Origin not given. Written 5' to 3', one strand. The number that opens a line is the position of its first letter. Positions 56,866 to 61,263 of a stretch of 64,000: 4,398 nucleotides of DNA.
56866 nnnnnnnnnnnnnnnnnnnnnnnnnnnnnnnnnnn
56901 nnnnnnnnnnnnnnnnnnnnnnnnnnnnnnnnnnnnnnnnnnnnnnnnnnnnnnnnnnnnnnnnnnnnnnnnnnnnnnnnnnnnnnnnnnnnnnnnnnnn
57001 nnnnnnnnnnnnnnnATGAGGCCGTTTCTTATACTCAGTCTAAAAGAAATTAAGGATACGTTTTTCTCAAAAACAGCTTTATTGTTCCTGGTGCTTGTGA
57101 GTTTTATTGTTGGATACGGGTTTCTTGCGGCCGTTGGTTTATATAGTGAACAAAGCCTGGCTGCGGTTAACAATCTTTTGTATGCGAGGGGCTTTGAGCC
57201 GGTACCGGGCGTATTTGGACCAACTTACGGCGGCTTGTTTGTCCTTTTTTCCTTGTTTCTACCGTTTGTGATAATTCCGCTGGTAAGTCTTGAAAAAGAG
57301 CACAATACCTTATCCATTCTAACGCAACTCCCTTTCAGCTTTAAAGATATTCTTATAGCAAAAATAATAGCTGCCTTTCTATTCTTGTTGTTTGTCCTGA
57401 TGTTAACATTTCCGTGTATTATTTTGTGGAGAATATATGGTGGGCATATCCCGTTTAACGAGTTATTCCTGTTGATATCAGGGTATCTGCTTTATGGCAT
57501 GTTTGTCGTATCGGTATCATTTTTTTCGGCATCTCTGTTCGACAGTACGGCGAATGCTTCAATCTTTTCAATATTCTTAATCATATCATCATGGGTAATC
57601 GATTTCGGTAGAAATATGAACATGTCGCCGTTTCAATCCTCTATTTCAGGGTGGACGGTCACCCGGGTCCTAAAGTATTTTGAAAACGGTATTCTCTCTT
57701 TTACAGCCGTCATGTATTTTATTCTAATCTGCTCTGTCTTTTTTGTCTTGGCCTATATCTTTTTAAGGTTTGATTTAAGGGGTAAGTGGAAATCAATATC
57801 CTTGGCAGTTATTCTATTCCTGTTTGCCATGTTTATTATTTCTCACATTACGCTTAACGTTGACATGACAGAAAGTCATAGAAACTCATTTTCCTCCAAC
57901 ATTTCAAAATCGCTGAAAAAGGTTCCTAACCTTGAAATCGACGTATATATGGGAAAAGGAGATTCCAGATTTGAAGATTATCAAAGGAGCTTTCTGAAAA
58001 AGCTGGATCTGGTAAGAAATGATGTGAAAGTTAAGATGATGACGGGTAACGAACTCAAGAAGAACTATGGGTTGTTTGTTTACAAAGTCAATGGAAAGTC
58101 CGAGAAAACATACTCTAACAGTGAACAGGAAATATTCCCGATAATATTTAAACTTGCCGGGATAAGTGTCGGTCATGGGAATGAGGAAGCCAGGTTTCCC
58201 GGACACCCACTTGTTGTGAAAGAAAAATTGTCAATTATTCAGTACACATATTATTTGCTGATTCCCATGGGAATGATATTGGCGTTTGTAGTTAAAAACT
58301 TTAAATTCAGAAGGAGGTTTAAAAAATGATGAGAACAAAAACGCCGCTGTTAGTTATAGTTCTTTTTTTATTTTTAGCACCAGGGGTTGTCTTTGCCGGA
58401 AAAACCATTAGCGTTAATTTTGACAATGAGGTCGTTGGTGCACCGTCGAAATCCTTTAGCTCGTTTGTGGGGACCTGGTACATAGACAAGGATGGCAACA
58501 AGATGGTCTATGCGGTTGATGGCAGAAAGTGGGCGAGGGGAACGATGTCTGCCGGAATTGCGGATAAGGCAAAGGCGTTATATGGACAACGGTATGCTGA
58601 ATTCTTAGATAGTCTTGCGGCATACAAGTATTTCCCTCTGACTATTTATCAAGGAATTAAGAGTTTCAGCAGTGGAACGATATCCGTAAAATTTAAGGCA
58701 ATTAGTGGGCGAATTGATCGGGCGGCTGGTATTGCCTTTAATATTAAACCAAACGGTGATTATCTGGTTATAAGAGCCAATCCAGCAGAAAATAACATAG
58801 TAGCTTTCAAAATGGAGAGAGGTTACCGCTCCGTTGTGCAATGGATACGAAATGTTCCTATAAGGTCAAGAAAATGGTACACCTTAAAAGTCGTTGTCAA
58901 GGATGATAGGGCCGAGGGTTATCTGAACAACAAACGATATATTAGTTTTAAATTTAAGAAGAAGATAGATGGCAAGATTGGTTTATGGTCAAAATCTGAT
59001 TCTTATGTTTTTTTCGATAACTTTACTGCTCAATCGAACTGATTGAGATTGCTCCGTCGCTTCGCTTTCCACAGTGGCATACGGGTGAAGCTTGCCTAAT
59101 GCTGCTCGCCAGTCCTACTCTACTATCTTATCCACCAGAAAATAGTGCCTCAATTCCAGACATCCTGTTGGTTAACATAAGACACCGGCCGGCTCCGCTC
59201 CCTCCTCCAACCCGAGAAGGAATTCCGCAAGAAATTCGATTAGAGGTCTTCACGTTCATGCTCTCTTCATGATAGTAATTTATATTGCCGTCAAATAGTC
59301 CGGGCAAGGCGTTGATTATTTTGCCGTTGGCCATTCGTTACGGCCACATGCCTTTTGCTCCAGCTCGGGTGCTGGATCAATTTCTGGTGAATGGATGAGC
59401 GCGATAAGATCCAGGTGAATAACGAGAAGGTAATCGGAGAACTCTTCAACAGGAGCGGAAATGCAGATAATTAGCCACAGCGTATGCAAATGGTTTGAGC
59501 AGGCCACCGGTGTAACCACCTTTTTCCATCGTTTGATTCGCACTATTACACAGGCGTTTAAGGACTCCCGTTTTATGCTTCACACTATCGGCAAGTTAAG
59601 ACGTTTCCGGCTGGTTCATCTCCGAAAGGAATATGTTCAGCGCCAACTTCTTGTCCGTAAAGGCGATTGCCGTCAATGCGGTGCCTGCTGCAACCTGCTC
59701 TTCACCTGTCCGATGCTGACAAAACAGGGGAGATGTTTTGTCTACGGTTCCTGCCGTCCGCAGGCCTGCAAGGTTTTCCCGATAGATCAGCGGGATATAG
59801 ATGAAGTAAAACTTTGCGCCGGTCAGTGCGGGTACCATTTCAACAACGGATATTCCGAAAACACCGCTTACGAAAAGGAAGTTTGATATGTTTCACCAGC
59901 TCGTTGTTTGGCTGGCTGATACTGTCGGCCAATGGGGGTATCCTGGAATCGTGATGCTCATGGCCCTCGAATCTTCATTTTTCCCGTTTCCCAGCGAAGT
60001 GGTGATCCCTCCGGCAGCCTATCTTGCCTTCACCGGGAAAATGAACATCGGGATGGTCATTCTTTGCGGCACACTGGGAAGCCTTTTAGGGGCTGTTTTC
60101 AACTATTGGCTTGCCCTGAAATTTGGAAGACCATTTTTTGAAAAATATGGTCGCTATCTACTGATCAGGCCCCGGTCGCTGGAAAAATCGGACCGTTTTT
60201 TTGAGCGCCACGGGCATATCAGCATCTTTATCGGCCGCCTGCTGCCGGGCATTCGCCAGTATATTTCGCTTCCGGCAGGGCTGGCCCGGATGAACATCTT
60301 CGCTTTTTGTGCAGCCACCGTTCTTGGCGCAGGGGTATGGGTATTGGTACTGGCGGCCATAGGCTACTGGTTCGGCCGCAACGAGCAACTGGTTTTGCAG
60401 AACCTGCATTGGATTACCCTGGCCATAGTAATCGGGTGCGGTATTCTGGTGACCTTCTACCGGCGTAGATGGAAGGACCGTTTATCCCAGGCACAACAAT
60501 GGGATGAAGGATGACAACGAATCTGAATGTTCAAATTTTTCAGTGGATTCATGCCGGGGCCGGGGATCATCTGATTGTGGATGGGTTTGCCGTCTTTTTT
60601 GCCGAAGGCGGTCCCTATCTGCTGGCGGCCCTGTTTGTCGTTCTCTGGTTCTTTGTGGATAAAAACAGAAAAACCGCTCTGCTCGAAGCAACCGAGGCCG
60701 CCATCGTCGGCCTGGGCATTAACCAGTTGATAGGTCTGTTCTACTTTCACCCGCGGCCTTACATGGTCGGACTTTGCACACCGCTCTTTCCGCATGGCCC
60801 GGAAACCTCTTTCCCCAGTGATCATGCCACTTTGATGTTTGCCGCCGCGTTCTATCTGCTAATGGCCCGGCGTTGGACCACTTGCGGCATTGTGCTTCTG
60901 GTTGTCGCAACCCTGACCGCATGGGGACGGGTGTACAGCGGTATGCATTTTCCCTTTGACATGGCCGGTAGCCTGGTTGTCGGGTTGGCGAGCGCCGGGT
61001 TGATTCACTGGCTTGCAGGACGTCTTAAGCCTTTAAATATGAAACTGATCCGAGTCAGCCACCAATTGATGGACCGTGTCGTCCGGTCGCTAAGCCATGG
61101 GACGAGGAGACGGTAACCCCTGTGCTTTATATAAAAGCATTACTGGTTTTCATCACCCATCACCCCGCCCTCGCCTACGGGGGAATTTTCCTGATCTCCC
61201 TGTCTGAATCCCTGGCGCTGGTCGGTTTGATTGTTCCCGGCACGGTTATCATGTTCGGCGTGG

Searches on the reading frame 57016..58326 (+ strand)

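Call 52: search_protein_families(library=pfam, proteins=[window:57016-58326:+], max_evalue=0.00001)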
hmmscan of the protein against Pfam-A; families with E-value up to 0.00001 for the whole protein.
window:57016-58326:+ (437 aa): 1 family
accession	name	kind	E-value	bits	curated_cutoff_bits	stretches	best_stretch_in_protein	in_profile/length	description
PF12698.13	ABC2_membrane_3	-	4.3e-07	29.8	31.6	1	60-193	154-283/347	ABC-2 family transporter protein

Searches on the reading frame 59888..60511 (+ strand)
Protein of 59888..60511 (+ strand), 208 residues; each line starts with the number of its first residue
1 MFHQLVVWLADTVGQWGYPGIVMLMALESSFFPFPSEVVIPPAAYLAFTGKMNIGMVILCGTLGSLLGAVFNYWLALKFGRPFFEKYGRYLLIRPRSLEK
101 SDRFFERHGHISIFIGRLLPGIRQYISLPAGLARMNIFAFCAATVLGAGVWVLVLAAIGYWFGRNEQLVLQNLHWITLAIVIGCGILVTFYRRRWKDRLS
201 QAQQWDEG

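Call 53: search_protein_families(library=pfam, proteins=[window:59888-60511:+], max_evalue=0.00001)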
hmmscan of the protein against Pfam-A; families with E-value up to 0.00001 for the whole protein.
window:59888-60511:+ (208 aa): 1 family
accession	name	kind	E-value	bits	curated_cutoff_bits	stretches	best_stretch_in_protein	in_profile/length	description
PF09335.16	VTT_dom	-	1.4e-22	80.9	33.9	1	40-160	1-122/123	VTT domain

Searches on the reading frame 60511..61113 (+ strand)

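Call 53: search_protein_families(library=pfam, proteins=[window:60511-61113:+], max_evalue=0.00001)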
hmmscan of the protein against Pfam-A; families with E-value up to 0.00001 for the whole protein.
window:60511-61113:+ (201 aa): 2 families
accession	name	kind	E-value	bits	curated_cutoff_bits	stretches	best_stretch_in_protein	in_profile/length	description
PF01569.27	PAP2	-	5.9e-18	65.3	27.2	1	60-170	5-126/130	PAP2 superfamily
PF14378.12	PAP2_3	-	4.4e-06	27.1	27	0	99-163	125-189/190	PAP2 superfamily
